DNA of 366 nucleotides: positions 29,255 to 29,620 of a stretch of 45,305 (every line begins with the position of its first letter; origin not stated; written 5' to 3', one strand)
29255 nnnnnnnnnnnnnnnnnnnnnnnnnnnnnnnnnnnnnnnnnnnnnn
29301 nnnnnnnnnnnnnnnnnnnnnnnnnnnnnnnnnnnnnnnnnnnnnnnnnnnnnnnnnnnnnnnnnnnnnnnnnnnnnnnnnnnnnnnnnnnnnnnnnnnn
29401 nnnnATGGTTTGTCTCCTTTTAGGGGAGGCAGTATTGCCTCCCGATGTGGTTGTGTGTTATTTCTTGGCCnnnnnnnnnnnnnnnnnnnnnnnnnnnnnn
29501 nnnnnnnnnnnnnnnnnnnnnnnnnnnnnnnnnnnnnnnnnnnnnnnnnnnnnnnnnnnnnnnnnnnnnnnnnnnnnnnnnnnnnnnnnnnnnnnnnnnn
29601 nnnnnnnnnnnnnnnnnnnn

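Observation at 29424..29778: Repeated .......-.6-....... stem-loop followed by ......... upstream of two consecutive early genes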

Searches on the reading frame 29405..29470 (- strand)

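Call 28: find_related_loci(query=L003:1547-2068:+, collection=viral_contigs, flank=1200)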
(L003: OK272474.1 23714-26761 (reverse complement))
Query L003:1547-2068:+ (173 aa) in viral_contigs; peptide patterns used: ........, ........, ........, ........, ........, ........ (x = any residue, [..] = any of these).
15 stretches matched a pattern; 14 encode a relative of the query (tblastn E <= 1e-3); 14 distinct loci.
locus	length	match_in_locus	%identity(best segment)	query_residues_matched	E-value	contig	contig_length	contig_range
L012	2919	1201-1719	95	1-173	4e-114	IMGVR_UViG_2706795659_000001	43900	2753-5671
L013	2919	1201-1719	92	1-173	1e-111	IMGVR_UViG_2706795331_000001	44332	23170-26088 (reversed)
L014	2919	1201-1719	92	1-173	3e-111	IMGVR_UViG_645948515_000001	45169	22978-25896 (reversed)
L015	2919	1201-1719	90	1-173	6e-109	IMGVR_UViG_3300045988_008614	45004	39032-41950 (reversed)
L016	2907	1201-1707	89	1-173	7e-104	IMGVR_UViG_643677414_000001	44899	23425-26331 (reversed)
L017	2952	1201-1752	83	1-173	1e-100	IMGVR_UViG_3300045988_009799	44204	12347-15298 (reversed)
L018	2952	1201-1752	83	1-173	4e-100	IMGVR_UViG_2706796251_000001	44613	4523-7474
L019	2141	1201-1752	83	1-173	4e-102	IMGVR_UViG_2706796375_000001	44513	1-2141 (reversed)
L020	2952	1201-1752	83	1-173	4e-100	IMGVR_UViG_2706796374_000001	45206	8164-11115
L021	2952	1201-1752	81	1-173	3e-98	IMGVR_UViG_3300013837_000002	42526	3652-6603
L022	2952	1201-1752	80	1-173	2e-97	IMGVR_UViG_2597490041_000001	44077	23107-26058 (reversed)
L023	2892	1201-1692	82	1-173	4e-94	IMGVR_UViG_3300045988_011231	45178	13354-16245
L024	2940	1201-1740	80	1-173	1e-93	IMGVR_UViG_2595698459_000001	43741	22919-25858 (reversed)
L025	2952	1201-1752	82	1-173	4e-99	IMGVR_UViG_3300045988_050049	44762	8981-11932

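Call 31: search_protein_families(library=pfam, proteins=[L003:1547-2068:+], max_evalue=0.01)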
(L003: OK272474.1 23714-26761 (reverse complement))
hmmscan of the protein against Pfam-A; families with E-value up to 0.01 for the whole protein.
L003:1547-2068:+ (173 aa): 1 family
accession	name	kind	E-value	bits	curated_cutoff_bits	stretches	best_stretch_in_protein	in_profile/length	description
PF19905.4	DUF6378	-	2.8e-09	37.6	27.1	1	16-85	13-79/81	Domain of unknown function (DUF6378)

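Call 32: search_protein_families(library=phrogs, proteins=[L003:1547-2068:+], max_evalue=0.001)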
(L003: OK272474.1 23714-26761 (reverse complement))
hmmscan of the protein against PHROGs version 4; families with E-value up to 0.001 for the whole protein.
L003:1547-2068:+ (173 aa): 3 families
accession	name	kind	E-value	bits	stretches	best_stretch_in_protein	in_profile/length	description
phrog_9871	-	unknown function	1.1e-109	365.6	1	1-173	1-184/184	-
phrog_474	-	other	4.7e-18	67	1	2-95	128-219/274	phosphofructokinase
phrog_1167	-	other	3.5e-07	31.6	1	21-89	20-87/169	phosphofructokinase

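Call 58: search_dna_similar(query=L003:1547-2068:+, collection=phages, mode=protein, max_rows=60, rows=spread, max_evalue=1e-8)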
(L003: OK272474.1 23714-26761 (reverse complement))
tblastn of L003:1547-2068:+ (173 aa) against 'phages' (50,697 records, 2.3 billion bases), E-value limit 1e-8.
Records with a match: 218; places in all: 221; records where one place covers at least 80% of the query: 155.
Best place of each record, by identity: >=99% 2; 90-95% 62; 80-90% 75; 60-80% 16; <60% 63.
By first word of the organism name: Escherichia 151; Pectobacterium 7; Salmonella 6; Klebsiella 6; Dhillonvirus 5; Shigella 5; Pantoea 5; Proteus 5; Stenotrophomonas 4; Acinetobacter 3; and 15 more.
By host as written in the record: Escherichia coli 80; - 14; Escherichia coli K-12 13; Escherichia coli K-12 MG1655 12; Escherichia sp. 6; Pectobacterium brasiliense 35.2 5; Escherichia coli O157:H7 4; Salmonella enterica 4; and 55 more.
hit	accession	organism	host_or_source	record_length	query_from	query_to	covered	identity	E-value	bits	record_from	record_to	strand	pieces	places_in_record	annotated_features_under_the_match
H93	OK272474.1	Escherichia phage JLBYU60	Escherichia coli K-12 MG1655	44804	1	173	100%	100.0%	2e-115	365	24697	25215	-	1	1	hypothetical protein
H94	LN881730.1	Escherichia phage slur05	Escherichia coli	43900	1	173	100%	94.8%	6e-109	346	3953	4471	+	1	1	hypothetical protein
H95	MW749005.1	Escherichia phage vB_EcoS_Sponge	Escherichia coli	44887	1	173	100%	94.8%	9e-109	345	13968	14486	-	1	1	hypothetical protein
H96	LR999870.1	Escherichia phage vB_Eco_CS16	-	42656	1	173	100%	94.8%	4e-108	343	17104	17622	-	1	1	hypothetical protein EpYD_13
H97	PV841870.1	Escherichia phage Pandora71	Escherichia coli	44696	1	173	100%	94.2%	2e-108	345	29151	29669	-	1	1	hypothetical protein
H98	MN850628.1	Escherichia phage bob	Escherichia coli K-12 MG1655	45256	1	173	100%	93.6%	9e-109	345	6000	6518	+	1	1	hypothetical protein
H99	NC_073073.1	Escherichia phage mckay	Escherichia coli K-12 MG1655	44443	1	173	100%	93.1%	4e-108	343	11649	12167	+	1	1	hypothetical protein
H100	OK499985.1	Escherichia phage vB_EcoD_Over9000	Escherichia coli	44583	1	173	100%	93.1%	4e-107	341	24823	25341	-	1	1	hypothetical protein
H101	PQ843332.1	Escherichia phage P-GXEC-L2P5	Escherichia coli (Shiga toxin-producing)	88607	1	173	100%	92.6%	5e-51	455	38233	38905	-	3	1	hypothetical protein (x2)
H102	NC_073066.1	Escherichia phage GeorgBuechner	Escherichia coli K-12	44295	1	173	100%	92.5%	7e-107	340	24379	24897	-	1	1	hypothetical protein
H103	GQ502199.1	Sodalis phage SO-1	Sodalis glossinidius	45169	1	173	100%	92.5%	3e-106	338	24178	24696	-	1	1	gp27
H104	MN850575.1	Escherichia phage rolling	Escherichia coli K-12 MG1655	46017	1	173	100%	92.5%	6e-105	334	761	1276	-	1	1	hypothetical protein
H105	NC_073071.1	Escherichia phage SECphi18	Escherichia coli MG1655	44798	1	173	100%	91.9%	3e-106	338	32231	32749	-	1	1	Nucleotide modification associated protein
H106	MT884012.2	Escherichia phage vb_EcoS_bov11C2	Escherichia coli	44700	1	173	100%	91.9%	1e-105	337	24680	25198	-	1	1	hypothetical protein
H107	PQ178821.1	Escherichia phage BMA1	Escherichia coli ATCC 15597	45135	1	173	100%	91.3%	8e-106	337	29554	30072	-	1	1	hypothetical protein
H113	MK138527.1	Escherichia phage vB_EcoS_PNS1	Escherichia coli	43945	1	173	100%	87.9%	1e-96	311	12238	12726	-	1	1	hypothetical protein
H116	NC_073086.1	Escherichia phage vB_EcoS_L-h 1M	Escherichia coli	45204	1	173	100%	84.4%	4e-91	295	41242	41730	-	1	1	hypothetical protein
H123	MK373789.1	Escherichia phage vB_EcoS_PTXU06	Escherichia coli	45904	1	173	100%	82.1%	1e-88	288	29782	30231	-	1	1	hypothetical protein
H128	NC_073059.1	Escherichia phage vB_EcoS-CHD5UKE2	Escherichia coli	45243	1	173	100%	81.2%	1e-101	325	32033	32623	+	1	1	hypothetical protein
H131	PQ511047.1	Escherichia phage UHP65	Escherichia coli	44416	1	173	100%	79.9%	3e-91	295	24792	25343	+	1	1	hypothetical protein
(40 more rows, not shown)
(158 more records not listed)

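Call 59: get_annotated_region(hit=H113, flank=250)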
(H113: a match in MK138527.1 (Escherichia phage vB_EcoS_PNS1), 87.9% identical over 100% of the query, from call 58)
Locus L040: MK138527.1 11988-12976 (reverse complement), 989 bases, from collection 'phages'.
description: Escherichia phage vB_EcoS_PNS1, complete genome.
organism: Escherichia phage vB_EcoS_PNS1 (NCBI taxid 2488596)
taxonomy: Viruses; Duplodnaviria; Heunggongvirae; Uroviricota; Caudoviricetes; Dhillonvirus
host: Escherichia coli; source: sewage water; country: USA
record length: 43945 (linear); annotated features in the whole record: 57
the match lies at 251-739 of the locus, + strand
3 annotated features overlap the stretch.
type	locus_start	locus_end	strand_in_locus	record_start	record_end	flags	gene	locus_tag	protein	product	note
CDS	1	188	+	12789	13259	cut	-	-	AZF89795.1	hypothetical protein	-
CDS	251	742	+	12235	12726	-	-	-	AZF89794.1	hypothetical protein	-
CDS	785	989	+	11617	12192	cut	-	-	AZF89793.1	hypothetical protein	-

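Call 60: get_annotated_region(hit=H116, flank=250)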
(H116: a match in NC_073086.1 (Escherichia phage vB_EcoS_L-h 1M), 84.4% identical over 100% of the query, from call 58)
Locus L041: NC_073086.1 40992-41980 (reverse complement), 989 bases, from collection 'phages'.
description: Escherichia phage vB_EcoS_L-h 1M, complete genome.
organism: Escherichia phage vB_EcoS_L-h 1M (NCBI taxid 2924880)
taxonomy: Viruses; Duplodnaviria; Heunggongvirae; Uroviricota; Caudoviricetes; Dhillonvirus
host: Escherichia coli; source: -; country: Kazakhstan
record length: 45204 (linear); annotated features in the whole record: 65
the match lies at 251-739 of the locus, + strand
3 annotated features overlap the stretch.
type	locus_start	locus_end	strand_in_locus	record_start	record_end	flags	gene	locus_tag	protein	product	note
CDS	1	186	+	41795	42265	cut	-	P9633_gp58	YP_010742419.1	hypothetical protein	-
CDS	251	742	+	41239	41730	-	-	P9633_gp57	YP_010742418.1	hypothetical protein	-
CDS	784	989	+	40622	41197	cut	-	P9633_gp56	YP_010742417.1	hypothetical protein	-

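Call 61: get_annotated_region(hit=H123, flank=250)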
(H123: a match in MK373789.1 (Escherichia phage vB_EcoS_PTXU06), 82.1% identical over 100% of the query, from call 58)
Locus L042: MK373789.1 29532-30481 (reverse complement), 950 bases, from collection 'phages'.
description: Escherichia phage vB_EcoS_PTXU06, complete genome.
organism: Escherichia phage vB_EcoS_PTXU06 (NCBI taxid 2508185)
taxonomy: Viruses; Duplodnaviria; Heunggongvirae; Uroviricota; Caudoviricetes; Dhillonvirus
host: Escherichia coli; source: sewage; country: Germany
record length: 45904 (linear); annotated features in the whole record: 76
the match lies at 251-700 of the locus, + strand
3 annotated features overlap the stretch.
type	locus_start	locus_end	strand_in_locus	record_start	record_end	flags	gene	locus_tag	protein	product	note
CDS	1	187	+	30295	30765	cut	-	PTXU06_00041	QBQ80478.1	hypothetical protein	similar to hypothetical protein HK578_028 [Escherichia phage HK578]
CDS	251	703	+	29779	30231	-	-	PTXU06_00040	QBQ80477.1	hypothetical protein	similar to hypothetical protein EK99P-1_0029 [Escherichia phage EK99P-1]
CDS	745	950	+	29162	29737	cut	-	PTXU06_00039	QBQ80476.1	hypothetical protein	similar to hypothetical protein JL1_37 [Escherichia virus JL1]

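Call 62: get_annotated_region(hit=H128, flank=250)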
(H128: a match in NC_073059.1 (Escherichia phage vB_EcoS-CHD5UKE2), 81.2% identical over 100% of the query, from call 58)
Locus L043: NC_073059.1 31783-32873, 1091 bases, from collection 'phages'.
description: Escherichia phage vB_EcoS-CHD5UKE2, complete genome.
organism: Escherichia phage vB_EcoS-CHD5UKE2 (NCBI taxid 2865806)
taxonomy: Viruses; Duplodnaviria; Heunggongvirae; Uroviricota; Caudoviricetes; Dhillonvirus
host: Escherichia coli; source: -; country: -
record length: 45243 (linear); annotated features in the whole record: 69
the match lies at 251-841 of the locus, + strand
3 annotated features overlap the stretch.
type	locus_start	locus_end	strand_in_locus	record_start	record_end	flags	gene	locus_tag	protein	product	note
CDS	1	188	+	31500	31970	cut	-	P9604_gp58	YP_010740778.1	hypothetical protein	gp28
CDS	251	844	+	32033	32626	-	-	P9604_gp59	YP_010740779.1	hypothetical protein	-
CDS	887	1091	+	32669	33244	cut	-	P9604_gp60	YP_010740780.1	hypothetical protein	gp26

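Call 63: get_annotated_region(hit=H104, flank=250)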
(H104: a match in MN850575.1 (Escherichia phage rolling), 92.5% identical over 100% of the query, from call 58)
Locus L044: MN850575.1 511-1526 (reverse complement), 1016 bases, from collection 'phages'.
description: Escherichia phage rolling, complete genome.
organism: Escherichia phage rolling (NCBI taxid 2696442)
taxonomy: Viruses; Duplodnaviria; Heunggongvirae; Uroviricota; Caudoviricetes; Dhillonvirus
host: Escherichia coli K-12 MG1655; source: wastewater; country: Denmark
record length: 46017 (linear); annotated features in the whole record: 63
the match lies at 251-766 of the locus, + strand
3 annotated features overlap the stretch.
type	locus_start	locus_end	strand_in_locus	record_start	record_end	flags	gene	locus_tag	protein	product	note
CDS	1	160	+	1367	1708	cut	-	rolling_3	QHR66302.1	hypothetical protein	PVOGs: VOG0243; Hypothetical protein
CDS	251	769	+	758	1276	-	-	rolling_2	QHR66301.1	hypothetical protein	PVOGs: VOG0771; Hypothetical protein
CDS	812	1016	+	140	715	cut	-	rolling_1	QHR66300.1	hypothetical protein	Hypothetical protein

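Call 64: get_annotated_region(hit=H131, flank=250)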
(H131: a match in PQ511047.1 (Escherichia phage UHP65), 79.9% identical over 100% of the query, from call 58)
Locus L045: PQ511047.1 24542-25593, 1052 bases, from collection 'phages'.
description: Escherichia phage UHP65, complete genome.
organism: Escherichia phage UHP65 (NCBI taxid 3375970)
taxonomy: Viruses
host: Escherichia coli; source: sewage water; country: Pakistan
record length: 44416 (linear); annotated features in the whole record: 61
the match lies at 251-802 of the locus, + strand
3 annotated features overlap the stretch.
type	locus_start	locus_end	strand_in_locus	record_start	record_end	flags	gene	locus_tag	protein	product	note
CDS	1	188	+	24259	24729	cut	-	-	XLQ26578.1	putative phosphatse protein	-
CDS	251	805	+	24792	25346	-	-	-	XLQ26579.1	hypothetical protein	-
CDS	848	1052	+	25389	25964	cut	-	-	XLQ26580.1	hypothetical protein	-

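Call 86: search_protein_families(library=ncbifam, proteins=[L003:1547-2068:+], max_evalue=0.01)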
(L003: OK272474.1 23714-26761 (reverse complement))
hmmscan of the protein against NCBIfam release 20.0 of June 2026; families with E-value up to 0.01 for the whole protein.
L003:1547-2068:+ (173 aa): 0 families

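Call 88: find_related_loci(query=L003:1547-2068:+, collection=metagenome_contigs, flank=400)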
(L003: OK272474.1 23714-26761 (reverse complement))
Query L003:1547-2068:+ (173 aa) in metagenome_contigs; peptide patterns used: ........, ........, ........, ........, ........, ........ (x = any residue, [..] = any of these).
108 stretches matched a pattern; 12 encode a relative of the query (tblastn E <= 1e-3); 12 distinct loci.
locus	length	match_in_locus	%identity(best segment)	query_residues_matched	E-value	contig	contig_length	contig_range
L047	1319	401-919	91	1-173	4e-112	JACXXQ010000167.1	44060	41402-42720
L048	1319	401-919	90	1-173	9e-112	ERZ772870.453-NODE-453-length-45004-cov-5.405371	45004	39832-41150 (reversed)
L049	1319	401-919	91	1-173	8e-112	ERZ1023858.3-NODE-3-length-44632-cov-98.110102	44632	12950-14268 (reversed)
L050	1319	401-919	90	1-173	6e-110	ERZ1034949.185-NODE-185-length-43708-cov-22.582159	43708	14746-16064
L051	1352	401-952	84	1-173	3e-103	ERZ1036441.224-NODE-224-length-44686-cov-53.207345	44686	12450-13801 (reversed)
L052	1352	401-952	83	1-173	5e-103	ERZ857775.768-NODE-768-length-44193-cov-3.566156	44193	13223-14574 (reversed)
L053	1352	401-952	82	1-173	3e-101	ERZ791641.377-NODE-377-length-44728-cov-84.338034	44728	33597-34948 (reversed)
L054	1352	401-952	82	1-173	5e-101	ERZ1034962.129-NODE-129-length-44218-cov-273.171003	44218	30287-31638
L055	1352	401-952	82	1-173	5e-101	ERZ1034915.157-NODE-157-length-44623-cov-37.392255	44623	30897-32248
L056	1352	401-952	79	1-173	7e-98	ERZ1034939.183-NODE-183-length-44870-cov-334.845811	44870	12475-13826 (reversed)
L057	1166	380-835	83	1-173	4e-103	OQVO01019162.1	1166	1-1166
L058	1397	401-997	74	1-173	5e-96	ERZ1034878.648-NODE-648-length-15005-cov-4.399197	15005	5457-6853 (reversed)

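Call 93: search_dna_similar(query=L057:115-339:+, collection=phages, mode=protein, max_rows=25, max_evalue=0.001)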
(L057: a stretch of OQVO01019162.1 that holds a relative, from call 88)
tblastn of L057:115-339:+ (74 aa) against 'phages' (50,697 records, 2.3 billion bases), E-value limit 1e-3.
Records with a match: 6; places in all: 6; records where one place covers at least 80% of the query: 6.
Best place of each record, by identity: 95-99% 1; <60% 5.
By first word of the organism name: Escherichia 6.
By host as written in the record: Escherichia sp. 2; Escherichia coli 2; Escherichia coli BL21 1; Escherichia Coli 1.
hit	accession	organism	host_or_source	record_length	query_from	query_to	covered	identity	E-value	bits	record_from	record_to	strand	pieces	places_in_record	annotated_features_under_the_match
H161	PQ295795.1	Escherichia phage vB_Eco_Lzu_P1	Escherichia sp.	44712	1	74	100%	97.3%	3e-40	144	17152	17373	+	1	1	hypothetical protein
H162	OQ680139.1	Escherichia phage PH1062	Escherichia coli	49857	8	71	86%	46.9%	5e-13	67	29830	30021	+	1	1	hypothetical protein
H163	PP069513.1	Escherichia phage BUCT-XGG-1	Escherichia sp.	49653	8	71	86%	46.9%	2e-12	66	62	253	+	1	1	hypothetical protein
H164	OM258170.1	Escherichia phage ZL19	Escherichia coli BL21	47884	12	72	82%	41.0%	5e-8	53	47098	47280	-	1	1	hypothetical protein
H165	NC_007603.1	Escherichia phage Rtp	Escherichia coli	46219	12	72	82%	37.7%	5e-5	44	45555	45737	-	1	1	hypothetical protein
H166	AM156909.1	Escherichia phage Rtp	Escherichia Coli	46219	12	72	82%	37.7%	5e-5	44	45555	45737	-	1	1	rtp75: hypothetical protein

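Call 94: get_annotated_region(hit=H161, flank=350)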
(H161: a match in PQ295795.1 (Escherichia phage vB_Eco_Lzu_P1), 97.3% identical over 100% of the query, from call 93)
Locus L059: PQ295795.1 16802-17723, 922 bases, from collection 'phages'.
description: Escherichia phage vB_Eco_Lzu_P1, complete genome.
organism: Escherichia phage vB_Eco_Lzu_P1 (NCBI taxid 3348404)
taxonomy: Viruses; Duplodnaviria; Heunggongvirae; Uroviricota; Caudoviricetes; Dhillonvirus
host: Escherichia sp.; source: -; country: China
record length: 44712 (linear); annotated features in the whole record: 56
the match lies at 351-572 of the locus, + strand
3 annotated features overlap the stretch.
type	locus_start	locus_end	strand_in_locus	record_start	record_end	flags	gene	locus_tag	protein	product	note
CDS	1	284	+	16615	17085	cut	-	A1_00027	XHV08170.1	hypothetical protein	-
CDS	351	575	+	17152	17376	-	-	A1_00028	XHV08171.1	hypothetical protein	-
CDS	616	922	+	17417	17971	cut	-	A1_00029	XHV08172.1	hypothetical protein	-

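Call 97: get_annotated_region(hit=H162, flank=200)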
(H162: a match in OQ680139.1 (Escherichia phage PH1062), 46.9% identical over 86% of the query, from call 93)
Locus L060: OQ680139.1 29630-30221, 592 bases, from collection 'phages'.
description: Escherichia phage PH1062, complete genome.
organism: Escherichia phage PH1062 (NCBI taxid 3038279)
taxonomy: Viruses; Duplodnaviria; Heunggongvirae; Uroviricota; Caudoviricetes; Drexlerviridae; Nouzillyvirus
host: Escherichia coli; source: sewage from poultry farms; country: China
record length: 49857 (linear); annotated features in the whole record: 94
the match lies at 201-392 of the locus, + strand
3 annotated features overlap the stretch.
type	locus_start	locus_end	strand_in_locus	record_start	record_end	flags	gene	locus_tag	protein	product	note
CDS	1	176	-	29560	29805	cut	-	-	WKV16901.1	hypothetical protein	-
CDS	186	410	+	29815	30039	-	-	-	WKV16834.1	hypothetical protein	-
CDS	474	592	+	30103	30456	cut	-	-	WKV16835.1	hypothetical protein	-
